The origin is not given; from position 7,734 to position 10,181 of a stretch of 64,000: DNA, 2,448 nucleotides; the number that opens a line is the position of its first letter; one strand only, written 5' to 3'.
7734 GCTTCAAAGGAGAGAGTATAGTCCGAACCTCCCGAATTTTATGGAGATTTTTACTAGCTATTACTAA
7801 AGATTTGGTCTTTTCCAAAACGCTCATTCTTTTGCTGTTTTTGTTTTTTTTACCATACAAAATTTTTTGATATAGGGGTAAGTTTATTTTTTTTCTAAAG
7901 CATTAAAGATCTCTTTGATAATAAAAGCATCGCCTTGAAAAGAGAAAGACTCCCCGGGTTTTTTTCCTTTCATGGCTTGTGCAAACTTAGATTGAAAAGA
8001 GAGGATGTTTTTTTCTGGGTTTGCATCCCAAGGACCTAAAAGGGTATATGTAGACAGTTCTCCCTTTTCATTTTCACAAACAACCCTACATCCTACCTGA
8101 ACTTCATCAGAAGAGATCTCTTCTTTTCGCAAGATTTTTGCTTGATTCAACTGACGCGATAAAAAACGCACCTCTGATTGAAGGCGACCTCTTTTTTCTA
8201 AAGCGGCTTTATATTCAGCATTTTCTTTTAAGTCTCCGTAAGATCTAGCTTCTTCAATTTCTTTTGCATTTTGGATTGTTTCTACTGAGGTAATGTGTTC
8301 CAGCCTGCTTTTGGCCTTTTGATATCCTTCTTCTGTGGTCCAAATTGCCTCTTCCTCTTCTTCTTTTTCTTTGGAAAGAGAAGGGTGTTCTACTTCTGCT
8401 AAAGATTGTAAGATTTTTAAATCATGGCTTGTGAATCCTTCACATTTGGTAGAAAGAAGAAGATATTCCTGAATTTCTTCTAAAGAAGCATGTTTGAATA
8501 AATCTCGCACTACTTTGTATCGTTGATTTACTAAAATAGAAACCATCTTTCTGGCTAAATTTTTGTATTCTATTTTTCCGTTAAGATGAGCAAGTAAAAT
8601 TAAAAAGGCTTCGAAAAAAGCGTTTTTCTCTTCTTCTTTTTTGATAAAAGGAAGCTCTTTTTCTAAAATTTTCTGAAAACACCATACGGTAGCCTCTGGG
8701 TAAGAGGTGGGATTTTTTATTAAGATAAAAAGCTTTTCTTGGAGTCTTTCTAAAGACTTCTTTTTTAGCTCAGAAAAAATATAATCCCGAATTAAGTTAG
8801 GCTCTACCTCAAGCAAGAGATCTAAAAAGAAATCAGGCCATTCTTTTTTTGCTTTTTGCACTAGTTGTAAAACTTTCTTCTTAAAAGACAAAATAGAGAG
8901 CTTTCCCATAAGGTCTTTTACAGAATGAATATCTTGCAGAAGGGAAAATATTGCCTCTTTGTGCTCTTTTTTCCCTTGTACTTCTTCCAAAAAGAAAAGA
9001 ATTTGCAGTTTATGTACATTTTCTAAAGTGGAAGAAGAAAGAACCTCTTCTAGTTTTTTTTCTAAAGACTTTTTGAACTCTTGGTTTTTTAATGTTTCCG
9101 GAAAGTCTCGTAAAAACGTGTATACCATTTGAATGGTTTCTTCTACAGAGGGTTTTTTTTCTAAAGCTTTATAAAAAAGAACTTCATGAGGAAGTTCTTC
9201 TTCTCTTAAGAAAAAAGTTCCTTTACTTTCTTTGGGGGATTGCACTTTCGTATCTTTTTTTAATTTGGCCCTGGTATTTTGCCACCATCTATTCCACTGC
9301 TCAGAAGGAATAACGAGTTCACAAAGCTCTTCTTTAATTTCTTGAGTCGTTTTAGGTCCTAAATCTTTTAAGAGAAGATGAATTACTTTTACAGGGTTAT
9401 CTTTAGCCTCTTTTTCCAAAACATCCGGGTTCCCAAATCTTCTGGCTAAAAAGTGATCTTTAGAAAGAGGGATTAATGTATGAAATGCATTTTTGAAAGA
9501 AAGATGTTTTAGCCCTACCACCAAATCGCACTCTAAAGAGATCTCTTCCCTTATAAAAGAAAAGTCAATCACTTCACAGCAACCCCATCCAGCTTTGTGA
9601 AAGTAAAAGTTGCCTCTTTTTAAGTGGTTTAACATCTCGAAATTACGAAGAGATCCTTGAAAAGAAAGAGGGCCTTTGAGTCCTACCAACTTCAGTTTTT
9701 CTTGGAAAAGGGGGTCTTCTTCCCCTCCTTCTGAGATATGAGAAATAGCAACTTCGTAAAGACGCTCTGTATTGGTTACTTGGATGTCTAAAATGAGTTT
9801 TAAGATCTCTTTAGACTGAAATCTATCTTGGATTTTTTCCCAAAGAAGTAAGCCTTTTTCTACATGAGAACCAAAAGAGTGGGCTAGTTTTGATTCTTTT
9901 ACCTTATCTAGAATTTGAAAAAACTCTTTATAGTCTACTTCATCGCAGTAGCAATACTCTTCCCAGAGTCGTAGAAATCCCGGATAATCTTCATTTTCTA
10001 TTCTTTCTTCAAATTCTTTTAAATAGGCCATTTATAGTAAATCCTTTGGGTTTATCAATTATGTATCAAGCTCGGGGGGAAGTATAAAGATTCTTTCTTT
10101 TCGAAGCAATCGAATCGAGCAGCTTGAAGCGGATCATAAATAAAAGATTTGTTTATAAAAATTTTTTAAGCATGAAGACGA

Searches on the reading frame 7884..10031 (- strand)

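Call 67: search_protein_families(library=pfam, proteins=[window:7884-10031:-], max_evalue=0.00001)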
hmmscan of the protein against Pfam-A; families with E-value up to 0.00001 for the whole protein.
window:7884-10031:- (715 aa): 2 families
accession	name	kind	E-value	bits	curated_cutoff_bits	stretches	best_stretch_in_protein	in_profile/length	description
PF03449.20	GreA_GreB_N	-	1.1e-20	74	24.5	1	563-633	1-71/71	Transcription elongation factor, N-terminal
PF01272.25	GreA_GreB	-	3.9e-15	56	26.9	1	640-700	2-63/77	Transcription elongation factor, GreA/GreB, C-term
